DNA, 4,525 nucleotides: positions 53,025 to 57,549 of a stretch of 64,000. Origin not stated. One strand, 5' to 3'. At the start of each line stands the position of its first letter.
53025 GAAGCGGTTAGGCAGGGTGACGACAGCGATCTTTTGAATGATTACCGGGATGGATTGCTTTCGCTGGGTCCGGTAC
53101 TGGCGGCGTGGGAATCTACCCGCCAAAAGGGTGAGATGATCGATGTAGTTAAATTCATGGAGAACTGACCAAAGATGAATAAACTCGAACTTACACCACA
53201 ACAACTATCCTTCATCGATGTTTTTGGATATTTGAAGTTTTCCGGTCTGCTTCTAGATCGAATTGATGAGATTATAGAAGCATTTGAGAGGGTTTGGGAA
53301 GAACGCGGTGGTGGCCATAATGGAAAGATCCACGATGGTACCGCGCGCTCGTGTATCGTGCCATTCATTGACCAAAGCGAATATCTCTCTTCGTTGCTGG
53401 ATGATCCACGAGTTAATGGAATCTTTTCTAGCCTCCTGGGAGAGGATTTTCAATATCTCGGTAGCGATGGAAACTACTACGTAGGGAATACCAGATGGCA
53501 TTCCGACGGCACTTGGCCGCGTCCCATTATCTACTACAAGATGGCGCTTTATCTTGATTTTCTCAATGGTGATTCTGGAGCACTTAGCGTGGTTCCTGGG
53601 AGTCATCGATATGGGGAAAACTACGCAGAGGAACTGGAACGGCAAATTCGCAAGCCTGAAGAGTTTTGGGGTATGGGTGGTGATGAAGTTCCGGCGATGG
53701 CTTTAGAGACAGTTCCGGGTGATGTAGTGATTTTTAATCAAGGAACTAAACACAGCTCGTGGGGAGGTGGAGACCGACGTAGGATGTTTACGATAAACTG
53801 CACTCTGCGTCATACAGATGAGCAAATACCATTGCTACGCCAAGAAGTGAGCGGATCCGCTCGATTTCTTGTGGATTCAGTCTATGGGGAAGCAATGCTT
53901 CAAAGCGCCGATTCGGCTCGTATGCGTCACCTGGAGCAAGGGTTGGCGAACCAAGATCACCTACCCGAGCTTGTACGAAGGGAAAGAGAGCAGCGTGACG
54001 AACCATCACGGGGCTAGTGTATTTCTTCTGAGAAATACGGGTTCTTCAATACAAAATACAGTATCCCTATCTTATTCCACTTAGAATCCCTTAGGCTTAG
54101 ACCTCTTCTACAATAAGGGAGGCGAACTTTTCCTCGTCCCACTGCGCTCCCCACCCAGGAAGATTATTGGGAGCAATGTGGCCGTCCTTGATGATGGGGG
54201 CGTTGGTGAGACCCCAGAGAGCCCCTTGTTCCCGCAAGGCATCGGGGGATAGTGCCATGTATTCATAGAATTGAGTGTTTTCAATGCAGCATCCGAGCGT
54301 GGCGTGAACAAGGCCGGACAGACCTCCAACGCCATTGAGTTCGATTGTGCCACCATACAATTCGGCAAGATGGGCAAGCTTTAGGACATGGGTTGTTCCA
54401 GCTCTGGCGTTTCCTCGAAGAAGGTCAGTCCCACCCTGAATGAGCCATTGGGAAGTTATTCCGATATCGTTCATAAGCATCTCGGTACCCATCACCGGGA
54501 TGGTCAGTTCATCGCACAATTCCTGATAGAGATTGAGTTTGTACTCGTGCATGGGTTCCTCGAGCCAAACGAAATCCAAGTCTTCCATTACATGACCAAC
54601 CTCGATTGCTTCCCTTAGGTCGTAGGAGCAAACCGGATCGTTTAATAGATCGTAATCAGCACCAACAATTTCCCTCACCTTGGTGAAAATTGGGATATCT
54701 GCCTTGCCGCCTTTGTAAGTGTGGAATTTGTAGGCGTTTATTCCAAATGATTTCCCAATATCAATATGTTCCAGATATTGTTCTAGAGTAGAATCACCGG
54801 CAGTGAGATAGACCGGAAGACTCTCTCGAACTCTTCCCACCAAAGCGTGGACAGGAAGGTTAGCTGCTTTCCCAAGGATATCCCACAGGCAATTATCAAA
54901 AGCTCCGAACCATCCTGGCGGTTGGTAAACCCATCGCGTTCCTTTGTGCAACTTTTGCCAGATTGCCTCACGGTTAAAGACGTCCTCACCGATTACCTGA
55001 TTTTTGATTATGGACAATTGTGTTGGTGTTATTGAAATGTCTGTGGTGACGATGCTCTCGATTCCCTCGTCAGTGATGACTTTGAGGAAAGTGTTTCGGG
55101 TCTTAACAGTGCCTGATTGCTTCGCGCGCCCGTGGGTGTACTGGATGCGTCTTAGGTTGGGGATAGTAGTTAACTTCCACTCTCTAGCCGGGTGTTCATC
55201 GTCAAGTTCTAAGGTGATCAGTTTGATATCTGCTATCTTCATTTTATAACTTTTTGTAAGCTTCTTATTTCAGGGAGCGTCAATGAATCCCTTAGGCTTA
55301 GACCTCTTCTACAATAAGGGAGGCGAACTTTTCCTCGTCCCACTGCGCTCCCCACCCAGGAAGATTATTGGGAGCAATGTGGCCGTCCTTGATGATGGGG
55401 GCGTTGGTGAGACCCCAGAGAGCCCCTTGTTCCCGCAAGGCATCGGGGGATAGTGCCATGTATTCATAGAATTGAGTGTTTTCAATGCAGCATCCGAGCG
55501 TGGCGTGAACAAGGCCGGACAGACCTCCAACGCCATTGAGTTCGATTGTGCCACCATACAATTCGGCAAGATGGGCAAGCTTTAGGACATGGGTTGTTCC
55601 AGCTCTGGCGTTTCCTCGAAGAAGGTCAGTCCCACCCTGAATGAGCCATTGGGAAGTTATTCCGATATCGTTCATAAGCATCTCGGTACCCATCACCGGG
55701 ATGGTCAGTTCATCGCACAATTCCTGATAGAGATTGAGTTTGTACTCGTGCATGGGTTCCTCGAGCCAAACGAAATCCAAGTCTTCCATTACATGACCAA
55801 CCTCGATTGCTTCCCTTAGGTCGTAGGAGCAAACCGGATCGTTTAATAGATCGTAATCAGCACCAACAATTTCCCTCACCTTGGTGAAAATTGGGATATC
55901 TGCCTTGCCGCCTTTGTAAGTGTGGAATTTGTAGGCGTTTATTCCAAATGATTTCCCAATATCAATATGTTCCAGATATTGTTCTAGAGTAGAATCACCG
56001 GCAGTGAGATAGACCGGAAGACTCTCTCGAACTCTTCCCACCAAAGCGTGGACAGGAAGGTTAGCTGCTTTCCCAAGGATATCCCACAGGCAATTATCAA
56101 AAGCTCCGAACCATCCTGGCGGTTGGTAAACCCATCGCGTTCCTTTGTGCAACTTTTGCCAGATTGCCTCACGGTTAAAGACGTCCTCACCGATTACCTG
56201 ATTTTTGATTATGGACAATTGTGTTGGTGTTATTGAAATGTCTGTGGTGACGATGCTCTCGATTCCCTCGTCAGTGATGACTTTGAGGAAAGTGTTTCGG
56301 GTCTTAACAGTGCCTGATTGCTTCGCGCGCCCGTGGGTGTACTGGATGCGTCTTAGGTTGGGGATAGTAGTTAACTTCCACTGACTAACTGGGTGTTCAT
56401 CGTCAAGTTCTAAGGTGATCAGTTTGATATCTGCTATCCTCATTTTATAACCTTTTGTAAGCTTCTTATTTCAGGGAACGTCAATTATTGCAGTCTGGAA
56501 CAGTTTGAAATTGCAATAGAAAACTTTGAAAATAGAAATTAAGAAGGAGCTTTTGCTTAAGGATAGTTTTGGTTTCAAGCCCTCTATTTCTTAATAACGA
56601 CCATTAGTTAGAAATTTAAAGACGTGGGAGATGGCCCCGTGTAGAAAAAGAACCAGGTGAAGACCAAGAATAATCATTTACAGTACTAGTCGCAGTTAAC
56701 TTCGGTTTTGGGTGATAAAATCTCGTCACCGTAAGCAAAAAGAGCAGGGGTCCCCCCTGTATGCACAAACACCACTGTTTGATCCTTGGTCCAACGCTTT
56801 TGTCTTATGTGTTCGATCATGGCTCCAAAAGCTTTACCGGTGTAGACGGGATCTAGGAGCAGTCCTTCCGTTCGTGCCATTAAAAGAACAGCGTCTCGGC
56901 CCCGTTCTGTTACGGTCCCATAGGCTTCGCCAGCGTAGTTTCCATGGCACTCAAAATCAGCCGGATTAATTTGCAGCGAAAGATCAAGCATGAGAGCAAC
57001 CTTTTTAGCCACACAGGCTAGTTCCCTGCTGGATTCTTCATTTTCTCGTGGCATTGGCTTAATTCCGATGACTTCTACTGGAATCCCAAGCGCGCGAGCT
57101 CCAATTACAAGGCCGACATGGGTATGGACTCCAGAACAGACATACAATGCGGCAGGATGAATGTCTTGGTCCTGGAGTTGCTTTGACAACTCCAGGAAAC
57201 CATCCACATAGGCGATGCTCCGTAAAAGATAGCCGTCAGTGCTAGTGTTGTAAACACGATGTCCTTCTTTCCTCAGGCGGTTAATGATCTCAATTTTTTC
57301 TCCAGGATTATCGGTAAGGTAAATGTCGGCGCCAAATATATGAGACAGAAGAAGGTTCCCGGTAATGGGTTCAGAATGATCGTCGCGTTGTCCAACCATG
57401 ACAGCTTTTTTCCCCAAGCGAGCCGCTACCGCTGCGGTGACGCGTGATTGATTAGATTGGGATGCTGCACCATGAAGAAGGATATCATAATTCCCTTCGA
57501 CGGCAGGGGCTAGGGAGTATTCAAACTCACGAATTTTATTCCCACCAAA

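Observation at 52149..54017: Recurrent Gfo/Idh/MocA -> PhyH gene pair, here separated by only 6 nt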

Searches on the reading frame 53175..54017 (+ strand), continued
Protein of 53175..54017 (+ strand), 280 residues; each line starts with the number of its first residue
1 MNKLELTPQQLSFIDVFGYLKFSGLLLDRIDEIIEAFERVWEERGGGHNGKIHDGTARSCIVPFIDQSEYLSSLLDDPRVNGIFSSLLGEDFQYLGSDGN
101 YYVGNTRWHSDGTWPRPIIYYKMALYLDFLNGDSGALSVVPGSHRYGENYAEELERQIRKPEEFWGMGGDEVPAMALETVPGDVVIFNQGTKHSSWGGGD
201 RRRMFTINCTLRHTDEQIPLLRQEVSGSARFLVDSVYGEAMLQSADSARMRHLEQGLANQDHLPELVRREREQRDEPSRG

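Call 57: fold_search(model_id=the predicted structure, library=pdb)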
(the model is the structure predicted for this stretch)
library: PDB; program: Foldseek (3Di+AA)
matches with E <= 10: 1482; with E <= 0.001: 432
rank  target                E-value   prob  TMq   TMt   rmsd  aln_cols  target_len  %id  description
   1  5epa_F                3.9e-11  1.00  0.59  0.65   6.7       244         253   20  Crystal structure of non-heme alpha ketoglutarate dependent carbocyclase SnoK from nogalamycin biosynthesis (released 2016-05-11)
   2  5epa_A                5.6e-11  1.00  0.56  0.61   7.2       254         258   19  Crystal structure of non-heme alpha ketoglutarate dependent carbocyclase SnoK from nogalamycin biosynthesis (released 2016-05-11)
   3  4xcb_B                9.7e-11  1.00  0.56  0.60   6.6       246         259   16  Crystal Structure of HygX from Streptomyces hygroscopicus with nickel, 2-oxoglutarate, and hygromycin B bound (released 2015-08-05)
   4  4xca_D                1.1e-10  1.00  0.53  0.58   7.0       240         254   17  Crystal Structure of HygX from Streptomyces hygroscopicus with nickel and 2-oxoglutarate bound (released 2015-08-05)
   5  9uae_B                1.2e-10  1.00  0.52  0.50  10.9       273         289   16  Crystal structure of the OkaE-M71A mutant with coblat(II) (released 2026-03-11)
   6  9uab_D                1.6e-10  1.00  0.51  0.49  10.7       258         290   16  Crystal structure of the OkaE-M64A mutant with coblat(II) (released 2026-03-11)
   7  4xcb_A                1.7e-10  1.00  0.54  0.58   7.0       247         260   16  Crystal Structure of HygX from Streptomyces hygroscopicus with nickel, 2-oxoglutarate, and hygromycin B bound (released 2015-08-05)
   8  4xcb_D                1.7e-10  1.00  0.51  0.56   7.8       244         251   16  Crystal Structure of HygX from Streptomyces hygroscopicus with nickel, 2-oxoglutarate, and hygromycin B bound (released 2015-08-05)
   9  9m2m_A                2.2e-10  1.00  0.51  0.48  12.2       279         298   14  the crystal structure of okaE (released 2026-03-04)
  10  9uah_A                2.3e-10  1.00  0.50  0.49  10.5       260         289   15  Crystal structure of the OkaE-W79A mutant with a-ketoglutarate and okaramine A (released 2026-03-11)
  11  9uag_C                2.3e-10  1.00  0.51  0.49  10.9       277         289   17  Crystal structure of the OkaE-M71A mutant with a-ketoglutarate and okaramine A (released 2026-03-11)
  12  9uac_D                2.4e-10  1.00  0.52  0.48  10.6       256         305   14  Crystal structure of the OkaE-M64A mutant with a-ketoglutarate (released 2026-03-11)
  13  9uae_D                2.6e-10  1.00  0.49  0.48  10.6       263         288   17  Crystal structure of the OkaE-M71A mutant with coblat(II) (released 2026-03-11)
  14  9j85_D                2.6e-10  1.00  0.48  0.47  11.4       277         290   16  The complex structure of okaE with a-ketoglutarate (released 2026-03-04)
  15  9uac_C                2.9e-10  1.00  0.50  0.49  11.1       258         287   14  Crystal structure of the OkaE-M64A mutant with a-ketoglutarate (released 2026-03-11)
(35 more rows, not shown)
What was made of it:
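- On PhyH family of Fe(II)/2OG dioxygenases (53175..54017): All top Foldseek hits are PhyH-type oxygenases with TM about 0.5-0.65 (call 57).
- Closest known: KanJ/KanK of kanamycin biosynthesis. Same: KanJ appears among the Foldseek neighbours of the PhyH model (call 57).
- Fold: structural neighbours of the PhyH model are small-molecule and sugar-modifying 2OG oxygenases (call 57). Foldseek neighbours of the PhyH model include the sugar-acting oxygenases HygX, EvdO1, SnoK and KanJ (call 57).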

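Call 60: search_protein_families(library=ncbifam, proteins=[window:53175-54017:+], max_evalue=0.001)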
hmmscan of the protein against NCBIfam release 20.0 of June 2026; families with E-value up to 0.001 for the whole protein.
window:53175-54017:+ (280 aa): 0 families

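Call 76: search_protein_families(library=pfam, proteins=[L058:4417-5634:+, L058:5662-7425:+, L058:7444-8901:+, L058:8714-9874:+, L058:12088-12990:-, L058:12951-14288:+, L067:7336-8127:+, L067:7907-8896:+, L067:12119-12838:-, L067:12866-13591:-], max_evalue=0.001)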
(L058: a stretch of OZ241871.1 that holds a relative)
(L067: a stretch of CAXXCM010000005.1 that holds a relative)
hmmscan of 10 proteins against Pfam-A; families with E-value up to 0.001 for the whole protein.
L058:4417-5634:+ (405 aa): 2 families
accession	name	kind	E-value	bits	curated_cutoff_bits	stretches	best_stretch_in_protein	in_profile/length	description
PF00266.25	Aminotran_5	-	9.3e-54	183.2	21.5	1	60-394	33-371/371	Aminotransferase class-V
PF01212.27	Beta_elim_lyase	-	0.00032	20.6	27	1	74-254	36-215/288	Beta-eliminating lyase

L058:5662-7425:+ (587 aa): 0 families

L058:7444-8901:+ (485 aa): 4 families
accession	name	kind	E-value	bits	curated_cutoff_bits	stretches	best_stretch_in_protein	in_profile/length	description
PF00884.28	Sulfatase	-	5.9e-42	144.4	25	1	7-359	1-299/301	Sulfatase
PF01663.27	Phosphodiest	-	3.4e-17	63.5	23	2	9-78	1-67/342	Type I phosphodiesterase / nucleotide pyrophosphatase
PF16347.10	SGSH_C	-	5.1e-15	56.4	29.3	1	309-449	1-141/154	N-sulphoglucosamine sulphohydrolase, C-terminal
PF02995.22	DUF229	-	0.00057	19.1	25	1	270-317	307-354/496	Protein of unknown function (DUF229)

L058:8714-9874:+ (386 aa): 1 family
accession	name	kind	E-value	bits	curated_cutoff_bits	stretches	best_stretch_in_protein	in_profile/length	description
PF00296.26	Bac_luciferase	-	1.3e-51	176.3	27.9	1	98-305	1-208/314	Luciferase-like monooxygenase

L058:12088-12990:- (300 aa): 0 families

L058:12951-14288:+ (445 aa): 9 families
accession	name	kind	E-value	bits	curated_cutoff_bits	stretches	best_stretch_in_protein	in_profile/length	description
PF01266.30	DAO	-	7.9e-56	190.5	27.9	1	47-404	2-353/353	FAD dependent oxidoreductase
PF00890.30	FAD_binding_2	-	6.5e-07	29.3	20.4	1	48-94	3-48/414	FAD binding domain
PF00070.33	Pyr_redox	-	1.1e-06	29.5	22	0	46-74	1-28/82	Pyridine nucleotide-disulphide oxidoreductase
PF12831.13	FAD_oxidored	-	2.4e-06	27.5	27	1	48-123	3-74/416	FAD dependent oxidoreductase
PF03486.20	HI0933_like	-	4.9e-05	23.3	50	0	47-77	3-32/244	HI0933-like protein Rossmann domain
PF07992.20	Pyr_redox_2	-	5.5e-05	23.2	26.1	0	41-75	142-172/291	Pyridine nucleotide-disulphide oxidoreductase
PF01593.30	Amino_oxidase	-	7.1e-05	22.7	19.8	0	184-252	200-263/443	Flavin containing amine oxidoreductase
PF13738.12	Pyr_redox_3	-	8.2e-05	22.4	30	1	48-81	1-34/305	Pyridine nucleotide-disulphide oxidoreductase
PF13450.12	NAD_binding_8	-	0.00019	22.1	21.9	1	49-77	1-28/68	NAD(P)-binding Rossmann-like domain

L067:7336-8127:+ (263 aa): 2 families
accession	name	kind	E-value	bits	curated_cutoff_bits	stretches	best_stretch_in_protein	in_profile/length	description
PF00884.28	Sulfatase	-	6.1e-12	45.9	25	1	40-120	1-76/301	Sulfatase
PF01663.27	Phosphodiest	-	7.1e-09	36.1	23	1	43-150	2-101/342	Type I phosphodiesterase / nucleotide pyrophosphatase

L067:7907-8896:+ (329 aa): 3 families
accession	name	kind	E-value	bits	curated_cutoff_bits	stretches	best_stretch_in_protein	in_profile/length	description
PF00884.28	Sulfatase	-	1.6e-21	77.4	25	1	21-203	149-299/301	Sulfatase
PF16347.10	SGSH_C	-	3.9e-18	66.5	29.3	1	153-296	1-144/154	N-sulphoglucosamine sulphohydrolase, C-terminal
PF01663.27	Phosphodiest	-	0.00033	20.8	23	1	113-152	184-223/342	Type I phosphodiesterase / nucleotide pyrophosphatase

L067:12119-12838:- (239 aa): 1 family
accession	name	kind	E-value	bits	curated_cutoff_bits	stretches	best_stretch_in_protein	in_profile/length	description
PF22397.2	NADAR-DarT1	-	1.5e-83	279.9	27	1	2-212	1-210/212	DarT1-associated NADAR antitoxin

L067:12866-13591:- (241 aa): 1 family
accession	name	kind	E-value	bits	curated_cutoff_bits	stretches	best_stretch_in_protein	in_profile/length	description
PF14487.12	DarT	-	2.6e-18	66.9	22.5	1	39-207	1-178/201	ssDNA thymidine ADP-ribosyltransferase, DarT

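Call 83: search_protein_families(library=pfam, alignment_id=A4, max_evalue=0.00001)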
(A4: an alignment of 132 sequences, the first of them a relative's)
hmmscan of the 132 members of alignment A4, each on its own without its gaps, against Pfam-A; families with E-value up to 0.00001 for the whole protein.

A. member 1, L002:8740-9759:+ (339 aa): 2 families
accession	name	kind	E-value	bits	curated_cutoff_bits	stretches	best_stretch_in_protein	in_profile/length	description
PF01408.29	GFO_IDH_MocA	-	6.5e-18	66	24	1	11-129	1-118/120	Oxidoreductase family, NAD-binding Rossmann fold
PF22725.1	GFO_IDH_MocA_C3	-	6.4e-08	33.1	27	1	139-256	1-119/124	GFO/IDH/MocA C-terminal domain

B. families by the number of members that match (of 132 scanned): 69 families (the first 25 are shown)
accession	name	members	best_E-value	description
PF04909.20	Amidohydro_2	10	2.3e-36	Amidohydrolase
PF00248.27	Aldo_ket_red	7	3.5e-82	Aldo/keto reductase family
PF05721.19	PhyH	7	2.7e-26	Phytanoyl-CoA dioxygenase (PhyH)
PF01408.29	GFO_IDH_MocA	7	6.5e-18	Oxidoreductase family, NAD-binding Rossmann fold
PF13378.12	MR_MLE_C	4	7.4e-62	Enolase C-terminal domain-like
PF16011.10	CBM9_2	4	5.8e-40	Carbohydrate-binding family 9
PF02746.21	MR_MLE_N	4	7.4e-20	Mandelate racemase / muconate lactonizing enzyme, N-terminal domain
PF03069.20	FmdA_AmdA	4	4.2e-18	Acetamidase/Formamidase family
PF00296.26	Bac_luciferase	3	2.8e-54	Luciferase-like monooxygenase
PF01547.30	SBP_bac_1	3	4.6e-15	Bacterial extracellular solute-binding protein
PF13416.11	SBP_bac_8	3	1.4e-14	Bacterial extracellular solute-binding protein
PF00144.29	Beta-lactamase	2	5.3e-62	Beta-lactamase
PF13561.12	adh_short_C2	2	8.4e-60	Enoyl-(Acyl carrier protein) reductase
PF00106.31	adh_short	2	7.4e-49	short chain dehydrogenase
PF02782.22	FGGY_C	2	1.3e-37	FGGY family of carbohydrate kinases, C-terminal domain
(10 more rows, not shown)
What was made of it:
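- Aldo-keto reductases are equally frequent neighbours and SDRs also occur (call 83).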

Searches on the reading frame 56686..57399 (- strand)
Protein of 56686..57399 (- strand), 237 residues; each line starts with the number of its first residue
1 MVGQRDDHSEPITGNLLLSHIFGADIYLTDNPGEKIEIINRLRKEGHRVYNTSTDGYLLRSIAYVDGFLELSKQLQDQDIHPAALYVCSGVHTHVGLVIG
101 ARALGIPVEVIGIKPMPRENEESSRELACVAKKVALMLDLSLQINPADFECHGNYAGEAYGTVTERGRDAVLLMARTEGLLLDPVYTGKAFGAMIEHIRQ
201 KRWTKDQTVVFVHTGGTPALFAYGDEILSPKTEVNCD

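Call 9: search_protein_families(library=pfam, proteins=[window:56686-57399:-], max_evalue=0.001)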
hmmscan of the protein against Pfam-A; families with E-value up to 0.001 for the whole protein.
window:56686-57399:- (237 aa): 1 family
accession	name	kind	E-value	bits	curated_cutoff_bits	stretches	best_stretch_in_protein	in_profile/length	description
PF00291.31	PALP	-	1.6e-18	67.5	35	1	13-215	91-295/295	Pyridoxal-phosphate dependent enzyme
